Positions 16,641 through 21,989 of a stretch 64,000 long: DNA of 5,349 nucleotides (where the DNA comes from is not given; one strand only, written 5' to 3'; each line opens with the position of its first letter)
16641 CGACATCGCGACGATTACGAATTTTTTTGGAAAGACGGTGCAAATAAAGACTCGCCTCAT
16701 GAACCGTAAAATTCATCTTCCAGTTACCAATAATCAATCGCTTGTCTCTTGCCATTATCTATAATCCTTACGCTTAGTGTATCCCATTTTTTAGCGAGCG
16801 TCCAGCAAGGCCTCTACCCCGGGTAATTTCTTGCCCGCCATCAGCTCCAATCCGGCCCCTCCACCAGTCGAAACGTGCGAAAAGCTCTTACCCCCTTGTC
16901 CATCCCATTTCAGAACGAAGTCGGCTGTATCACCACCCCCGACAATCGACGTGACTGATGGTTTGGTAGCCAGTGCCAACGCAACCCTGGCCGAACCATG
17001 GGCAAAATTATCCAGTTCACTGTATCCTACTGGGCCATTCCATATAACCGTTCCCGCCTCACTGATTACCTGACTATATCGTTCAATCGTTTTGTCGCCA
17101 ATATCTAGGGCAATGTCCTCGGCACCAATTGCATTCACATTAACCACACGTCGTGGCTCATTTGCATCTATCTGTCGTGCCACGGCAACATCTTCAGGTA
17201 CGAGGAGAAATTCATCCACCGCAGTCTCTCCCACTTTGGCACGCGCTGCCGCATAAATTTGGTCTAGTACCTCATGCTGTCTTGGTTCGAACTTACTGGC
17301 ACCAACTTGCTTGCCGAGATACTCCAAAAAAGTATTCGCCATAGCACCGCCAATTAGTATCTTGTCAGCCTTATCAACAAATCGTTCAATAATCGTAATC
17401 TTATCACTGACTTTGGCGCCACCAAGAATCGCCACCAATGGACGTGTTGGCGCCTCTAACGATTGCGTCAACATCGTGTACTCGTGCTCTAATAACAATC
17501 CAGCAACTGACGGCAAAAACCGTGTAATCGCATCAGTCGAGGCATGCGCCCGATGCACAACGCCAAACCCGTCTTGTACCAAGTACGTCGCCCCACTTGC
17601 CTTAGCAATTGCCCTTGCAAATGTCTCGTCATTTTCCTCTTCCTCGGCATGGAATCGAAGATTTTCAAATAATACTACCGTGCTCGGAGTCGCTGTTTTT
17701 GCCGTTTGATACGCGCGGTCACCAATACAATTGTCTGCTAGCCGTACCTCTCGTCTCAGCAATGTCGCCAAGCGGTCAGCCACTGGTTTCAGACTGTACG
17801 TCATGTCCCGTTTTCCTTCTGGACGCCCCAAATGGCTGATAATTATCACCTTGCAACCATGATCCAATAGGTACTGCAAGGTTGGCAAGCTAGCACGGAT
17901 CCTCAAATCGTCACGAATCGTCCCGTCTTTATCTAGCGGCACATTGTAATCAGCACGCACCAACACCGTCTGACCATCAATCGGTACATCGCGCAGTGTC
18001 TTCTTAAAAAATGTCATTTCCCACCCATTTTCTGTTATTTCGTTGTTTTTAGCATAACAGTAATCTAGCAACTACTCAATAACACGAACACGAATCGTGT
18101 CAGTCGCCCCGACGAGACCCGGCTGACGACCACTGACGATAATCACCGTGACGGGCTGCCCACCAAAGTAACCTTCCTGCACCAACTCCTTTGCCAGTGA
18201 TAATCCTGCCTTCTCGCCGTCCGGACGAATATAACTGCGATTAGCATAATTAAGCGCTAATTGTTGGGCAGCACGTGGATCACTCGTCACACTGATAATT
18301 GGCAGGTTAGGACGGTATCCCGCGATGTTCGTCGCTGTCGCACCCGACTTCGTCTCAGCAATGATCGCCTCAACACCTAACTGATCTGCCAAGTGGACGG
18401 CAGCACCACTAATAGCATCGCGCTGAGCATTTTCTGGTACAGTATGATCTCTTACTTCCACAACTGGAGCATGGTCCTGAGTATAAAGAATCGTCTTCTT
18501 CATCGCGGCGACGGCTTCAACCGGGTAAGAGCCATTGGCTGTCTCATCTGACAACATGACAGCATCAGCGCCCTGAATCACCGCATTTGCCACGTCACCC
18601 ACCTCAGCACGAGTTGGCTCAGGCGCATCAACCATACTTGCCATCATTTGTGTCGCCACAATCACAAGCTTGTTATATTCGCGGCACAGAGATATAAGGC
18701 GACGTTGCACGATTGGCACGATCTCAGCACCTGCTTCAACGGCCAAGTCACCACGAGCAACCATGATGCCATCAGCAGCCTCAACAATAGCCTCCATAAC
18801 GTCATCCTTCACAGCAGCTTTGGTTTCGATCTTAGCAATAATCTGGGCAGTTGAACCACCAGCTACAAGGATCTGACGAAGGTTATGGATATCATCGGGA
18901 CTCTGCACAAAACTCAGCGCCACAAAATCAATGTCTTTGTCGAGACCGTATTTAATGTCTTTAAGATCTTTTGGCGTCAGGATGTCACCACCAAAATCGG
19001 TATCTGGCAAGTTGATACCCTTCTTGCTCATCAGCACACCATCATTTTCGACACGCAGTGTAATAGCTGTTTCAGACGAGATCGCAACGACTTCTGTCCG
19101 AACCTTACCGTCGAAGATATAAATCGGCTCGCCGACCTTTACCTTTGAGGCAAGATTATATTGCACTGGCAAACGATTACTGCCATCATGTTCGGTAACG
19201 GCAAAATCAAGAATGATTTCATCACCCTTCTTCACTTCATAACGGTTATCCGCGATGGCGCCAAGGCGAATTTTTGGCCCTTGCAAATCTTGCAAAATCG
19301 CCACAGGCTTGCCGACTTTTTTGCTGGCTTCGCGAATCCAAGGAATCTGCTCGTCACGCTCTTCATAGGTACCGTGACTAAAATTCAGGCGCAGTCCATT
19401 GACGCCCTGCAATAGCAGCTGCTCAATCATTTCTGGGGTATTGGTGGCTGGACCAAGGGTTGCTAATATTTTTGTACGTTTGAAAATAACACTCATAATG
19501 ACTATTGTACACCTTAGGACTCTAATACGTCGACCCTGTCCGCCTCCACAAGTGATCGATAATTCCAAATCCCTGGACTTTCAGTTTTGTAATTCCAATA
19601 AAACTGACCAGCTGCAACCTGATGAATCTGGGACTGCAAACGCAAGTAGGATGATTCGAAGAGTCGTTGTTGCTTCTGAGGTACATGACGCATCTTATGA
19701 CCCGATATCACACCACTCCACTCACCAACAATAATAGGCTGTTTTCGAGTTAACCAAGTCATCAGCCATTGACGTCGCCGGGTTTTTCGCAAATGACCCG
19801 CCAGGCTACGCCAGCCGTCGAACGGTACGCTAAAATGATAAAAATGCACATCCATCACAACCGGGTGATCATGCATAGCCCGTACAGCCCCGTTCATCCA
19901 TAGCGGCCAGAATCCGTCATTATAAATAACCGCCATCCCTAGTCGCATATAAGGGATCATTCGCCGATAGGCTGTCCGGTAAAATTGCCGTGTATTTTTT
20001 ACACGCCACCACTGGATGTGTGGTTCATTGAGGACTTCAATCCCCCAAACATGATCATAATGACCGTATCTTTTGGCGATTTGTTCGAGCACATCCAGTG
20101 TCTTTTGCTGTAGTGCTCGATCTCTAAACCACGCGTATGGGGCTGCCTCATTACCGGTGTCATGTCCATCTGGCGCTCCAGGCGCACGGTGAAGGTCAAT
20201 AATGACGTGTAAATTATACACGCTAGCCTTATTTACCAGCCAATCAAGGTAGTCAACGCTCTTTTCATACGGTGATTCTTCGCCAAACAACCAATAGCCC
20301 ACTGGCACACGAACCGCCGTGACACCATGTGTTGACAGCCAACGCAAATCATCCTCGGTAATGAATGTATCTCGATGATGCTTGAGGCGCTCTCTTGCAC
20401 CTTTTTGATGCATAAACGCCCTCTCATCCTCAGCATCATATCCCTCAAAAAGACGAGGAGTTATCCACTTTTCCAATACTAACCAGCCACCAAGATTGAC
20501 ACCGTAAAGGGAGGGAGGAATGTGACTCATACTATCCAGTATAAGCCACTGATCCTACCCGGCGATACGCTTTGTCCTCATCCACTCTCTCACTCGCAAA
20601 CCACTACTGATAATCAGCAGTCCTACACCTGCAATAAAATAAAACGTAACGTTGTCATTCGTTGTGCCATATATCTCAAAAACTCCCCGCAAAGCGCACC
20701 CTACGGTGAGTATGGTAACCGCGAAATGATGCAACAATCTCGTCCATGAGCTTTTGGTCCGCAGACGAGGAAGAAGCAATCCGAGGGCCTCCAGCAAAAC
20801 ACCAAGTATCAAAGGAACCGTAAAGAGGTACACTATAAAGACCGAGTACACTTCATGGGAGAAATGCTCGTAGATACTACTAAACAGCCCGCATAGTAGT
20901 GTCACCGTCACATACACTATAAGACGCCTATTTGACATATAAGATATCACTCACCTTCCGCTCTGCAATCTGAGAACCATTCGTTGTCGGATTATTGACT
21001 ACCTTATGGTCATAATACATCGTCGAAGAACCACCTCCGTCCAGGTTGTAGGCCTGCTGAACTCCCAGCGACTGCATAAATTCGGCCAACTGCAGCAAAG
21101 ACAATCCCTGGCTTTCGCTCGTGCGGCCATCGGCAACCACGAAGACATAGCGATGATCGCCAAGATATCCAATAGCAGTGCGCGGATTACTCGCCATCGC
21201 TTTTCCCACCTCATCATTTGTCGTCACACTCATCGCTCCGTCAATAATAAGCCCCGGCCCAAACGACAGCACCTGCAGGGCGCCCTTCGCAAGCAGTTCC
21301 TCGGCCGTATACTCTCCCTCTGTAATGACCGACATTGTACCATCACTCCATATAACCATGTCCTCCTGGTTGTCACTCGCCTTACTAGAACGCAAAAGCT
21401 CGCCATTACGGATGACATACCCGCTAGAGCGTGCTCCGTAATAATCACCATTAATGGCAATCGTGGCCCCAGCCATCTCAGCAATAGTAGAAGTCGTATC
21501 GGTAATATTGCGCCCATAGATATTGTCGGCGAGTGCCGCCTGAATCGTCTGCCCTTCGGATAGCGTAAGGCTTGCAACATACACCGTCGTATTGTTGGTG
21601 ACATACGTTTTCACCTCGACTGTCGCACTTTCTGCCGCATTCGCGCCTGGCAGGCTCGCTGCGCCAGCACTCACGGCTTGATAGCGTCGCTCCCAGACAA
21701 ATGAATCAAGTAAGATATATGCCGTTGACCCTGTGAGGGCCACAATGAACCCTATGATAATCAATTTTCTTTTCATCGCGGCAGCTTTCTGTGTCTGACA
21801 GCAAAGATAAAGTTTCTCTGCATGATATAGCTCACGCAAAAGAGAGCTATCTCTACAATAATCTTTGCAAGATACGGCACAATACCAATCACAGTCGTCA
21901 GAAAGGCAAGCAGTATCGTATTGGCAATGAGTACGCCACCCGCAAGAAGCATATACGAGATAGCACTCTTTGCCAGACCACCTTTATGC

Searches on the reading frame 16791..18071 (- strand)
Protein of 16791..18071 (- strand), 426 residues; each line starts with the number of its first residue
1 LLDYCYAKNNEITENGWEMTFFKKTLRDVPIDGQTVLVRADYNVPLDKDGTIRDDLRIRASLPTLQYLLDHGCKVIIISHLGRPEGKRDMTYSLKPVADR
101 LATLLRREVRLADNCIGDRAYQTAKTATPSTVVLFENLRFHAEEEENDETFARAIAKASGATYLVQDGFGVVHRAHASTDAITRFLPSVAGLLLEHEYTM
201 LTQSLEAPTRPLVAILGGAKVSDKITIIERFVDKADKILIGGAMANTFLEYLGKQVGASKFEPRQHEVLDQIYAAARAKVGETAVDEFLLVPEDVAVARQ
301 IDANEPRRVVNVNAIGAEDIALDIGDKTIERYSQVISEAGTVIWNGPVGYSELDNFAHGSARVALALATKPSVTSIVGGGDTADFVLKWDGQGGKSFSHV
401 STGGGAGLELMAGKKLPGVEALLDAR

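Call 17: search_protein_families(library=pfam, proteins=[window:16791-18071:-], max_evalue=0.001)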
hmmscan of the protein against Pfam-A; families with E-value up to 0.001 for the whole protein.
window:16791-18071:- (426 aa): 1 family
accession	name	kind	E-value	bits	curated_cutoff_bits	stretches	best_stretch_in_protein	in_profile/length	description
PF00162.24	PGK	-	2.5e-129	432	27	1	26-414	1-379/379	Phosphoglycerate kinase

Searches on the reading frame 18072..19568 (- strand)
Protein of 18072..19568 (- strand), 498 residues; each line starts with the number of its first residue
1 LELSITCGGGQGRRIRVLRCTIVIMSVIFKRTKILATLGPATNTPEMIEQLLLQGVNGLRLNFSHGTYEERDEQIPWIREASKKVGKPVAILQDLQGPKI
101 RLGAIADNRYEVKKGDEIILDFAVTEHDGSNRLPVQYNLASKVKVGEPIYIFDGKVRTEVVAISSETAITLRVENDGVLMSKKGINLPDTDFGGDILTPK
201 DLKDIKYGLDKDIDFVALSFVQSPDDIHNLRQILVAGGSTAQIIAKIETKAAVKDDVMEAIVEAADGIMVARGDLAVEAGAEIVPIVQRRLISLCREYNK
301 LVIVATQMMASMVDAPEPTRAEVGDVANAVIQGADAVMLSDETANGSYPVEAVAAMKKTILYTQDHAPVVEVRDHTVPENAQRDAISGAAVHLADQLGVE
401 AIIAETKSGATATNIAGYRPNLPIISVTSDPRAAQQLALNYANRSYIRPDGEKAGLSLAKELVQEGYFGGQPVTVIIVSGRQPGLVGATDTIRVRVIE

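Call 17: search_protein_families(library=pfam, proteins=[window:18072-19568:-], max_evalue=0.001)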
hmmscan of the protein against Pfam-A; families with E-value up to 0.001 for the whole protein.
window:18072-19568:- (498 aa): 2 families
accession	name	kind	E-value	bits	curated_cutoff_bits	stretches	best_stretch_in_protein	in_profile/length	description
PF00224.27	PK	-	1.6e-106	356.5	30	1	30-353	2-328/328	Pyruvate kinase, barrel domain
PF02887.21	PK_C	-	5.8e-19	68.7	28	1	384-494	1-113/114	Pyruvate kinase, alpha/beta domain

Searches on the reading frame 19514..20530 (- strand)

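Call 16: search_protein_families(library=pfam, proteins=[window:19514-20530:-], max_evalue=0.001)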
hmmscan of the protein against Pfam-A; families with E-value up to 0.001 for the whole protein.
window:19514-20530:- (338 aa): 1 family
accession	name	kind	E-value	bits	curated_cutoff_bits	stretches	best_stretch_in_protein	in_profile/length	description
PF00150.24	Cellulase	-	1.4e-17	64.5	23.5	1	57-284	22-244/272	Cellulase (glycosyl hydrolase family 5)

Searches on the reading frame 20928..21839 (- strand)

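Call 16: search_protein_families(library=pfam, proteins=[window:20928-21839:-], max_evalue=0.001)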
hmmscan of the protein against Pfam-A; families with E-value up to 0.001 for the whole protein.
window:20928-21839:- (303 aa): 1 family
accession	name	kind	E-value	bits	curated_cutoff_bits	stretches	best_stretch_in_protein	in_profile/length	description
PF09992.14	NAGPA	-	6.7e-40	137.5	25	1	124-302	2-168/169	Phosphodiester glycosidase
